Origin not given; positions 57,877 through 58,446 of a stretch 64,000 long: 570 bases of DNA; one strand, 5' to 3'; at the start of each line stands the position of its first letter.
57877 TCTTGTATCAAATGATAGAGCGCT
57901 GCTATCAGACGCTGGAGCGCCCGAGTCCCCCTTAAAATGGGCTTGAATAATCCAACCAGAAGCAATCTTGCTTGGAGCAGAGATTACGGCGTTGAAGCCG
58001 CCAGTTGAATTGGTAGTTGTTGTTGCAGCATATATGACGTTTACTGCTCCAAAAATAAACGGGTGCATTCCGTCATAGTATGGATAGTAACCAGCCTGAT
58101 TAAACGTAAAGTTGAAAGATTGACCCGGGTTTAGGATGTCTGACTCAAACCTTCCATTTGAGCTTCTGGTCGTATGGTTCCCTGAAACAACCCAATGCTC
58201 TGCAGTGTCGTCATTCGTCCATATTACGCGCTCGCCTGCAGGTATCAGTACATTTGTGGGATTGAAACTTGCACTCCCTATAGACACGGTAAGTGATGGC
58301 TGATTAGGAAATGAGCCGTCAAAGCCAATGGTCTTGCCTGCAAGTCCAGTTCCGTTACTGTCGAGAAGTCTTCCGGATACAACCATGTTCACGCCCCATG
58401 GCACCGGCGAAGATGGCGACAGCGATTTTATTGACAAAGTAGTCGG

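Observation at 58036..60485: Amicyanin-like cupredoxin nested inside an Ig-like module of two tandem surface proteins: copper ligands intact in one copy, lost in the other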

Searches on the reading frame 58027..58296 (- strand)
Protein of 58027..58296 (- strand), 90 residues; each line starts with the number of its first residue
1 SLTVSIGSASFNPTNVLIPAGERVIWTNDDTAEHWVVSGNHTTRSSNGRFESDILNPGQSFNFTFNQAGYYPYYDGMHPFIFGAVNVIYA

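Call 32: find_homologous_proteins(query=window:58027-58296:-, max_evalue=0.01)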
Query seq(90 aa): no candidate shares three 5-residue words with the query. No homologue found.
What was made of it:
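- No homologue sharing enough 5-residue words was found for A's insert (call 32).
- Tried and rejected: Call 32, with A's insert, returned nothing.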

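Call 81: search_solved_structures(query=window:58027-58296:-, max_evalue=10, show_alignments=3)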
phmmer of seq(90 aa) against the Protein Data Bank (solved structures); distinct sequences matched with E-value up to 10: 46.
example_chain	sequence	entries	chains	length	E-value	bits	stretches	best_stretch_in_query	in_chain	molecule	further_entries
5fc9_A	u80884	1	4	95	1.5e-11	47.6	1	7-87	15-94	Blue (Type 1) copper domain protein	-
1id2_A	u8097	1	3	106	3.1e-08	37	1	4-86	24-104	AMICYANIN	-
3c75_A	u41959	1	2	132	5.5e-08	36.2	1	4-86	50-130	Amicyanin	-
9cck_A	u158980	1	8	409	3.1e-07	33.8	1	9-87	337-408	Copper-containing nitrite reductase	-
1bxu_A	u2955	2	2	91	6e-07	32.9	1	7-78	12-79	PLASTOCYANIN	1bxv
1pcs_A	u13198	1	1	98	2.4e-06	30.9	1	6-78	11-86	PLASTOCYANIN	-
1m9w_A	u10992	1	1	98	3.8e-06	30.3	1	6-78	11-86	plastocyanin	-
1j5c_A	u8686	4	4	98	3.8e-06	30.3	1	6-78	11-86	PLASTOCYANIN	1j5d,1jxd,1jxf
2qdv_A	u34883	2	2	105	2.1e-05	27.9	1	3-86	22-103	Amicyanin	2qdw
1sfd_A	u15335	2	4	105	5.3e-05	26.6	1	3-86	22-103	Amicyanin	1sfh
1sf3_A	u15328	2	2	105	7.4e-05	26.2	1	3-86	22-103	Amicyanin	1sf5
3ie9_A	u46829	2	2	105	7.4e-05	26.2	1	3-86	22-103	Amicyanin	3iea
1mda_A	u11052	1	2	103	9.6e-05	25.8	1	3-86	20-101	AMICYANIN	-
1aac_A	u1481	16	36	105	0.0001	25.7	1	3-86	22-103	AMICYANIN | PROTEIN (AMICYANIN)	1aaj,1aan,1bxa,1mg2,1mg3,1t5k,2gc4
2gb2_A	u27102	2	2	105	0.00014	25.3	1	3-86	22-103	Amicyanin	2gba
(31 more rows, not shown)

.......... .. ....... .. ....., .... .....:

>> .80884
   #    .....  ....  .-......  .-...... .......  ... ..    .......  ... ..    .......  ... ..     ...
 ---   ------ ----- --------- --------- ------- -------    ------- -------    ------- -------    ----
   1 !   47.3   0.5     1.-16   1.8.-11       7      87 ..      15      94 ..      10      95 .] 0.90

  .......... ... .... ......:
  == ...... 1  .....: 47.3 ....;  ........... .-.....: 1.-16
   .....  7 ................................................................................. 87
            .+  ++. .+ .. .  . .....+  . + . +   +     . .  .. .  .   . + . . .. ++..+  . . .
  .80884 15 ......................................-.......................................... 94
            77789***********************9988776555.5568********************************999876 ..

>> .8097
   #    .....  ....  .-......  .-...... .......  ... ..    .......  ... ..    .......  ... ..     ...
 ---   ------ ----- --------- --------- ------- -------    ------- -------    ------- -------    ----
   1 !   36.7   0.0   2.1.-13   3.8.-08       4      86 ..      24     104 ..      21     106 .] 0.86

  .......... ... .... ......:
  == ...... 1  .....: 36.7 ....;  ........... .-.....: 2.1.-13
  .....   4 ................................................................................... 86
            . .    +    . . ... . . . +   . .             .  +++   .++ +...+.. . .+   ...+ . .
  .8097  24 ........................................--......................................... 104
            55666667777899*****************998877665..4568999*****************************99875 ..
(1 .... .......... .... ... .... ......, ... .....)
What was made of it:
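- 58030..58311 (-): A inserted cupredoxin (residues 316-409) with His354 (58195-58197), Asp395 (58072-58074), His398 (58063-58065) and Ile401 (58054-58056) at the four ligand positions. PDB match to 5fc9 at 1.5e-11 with Asp, His and Ile in register with the Cys, His and Met of solved cupredoxins (call 81).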
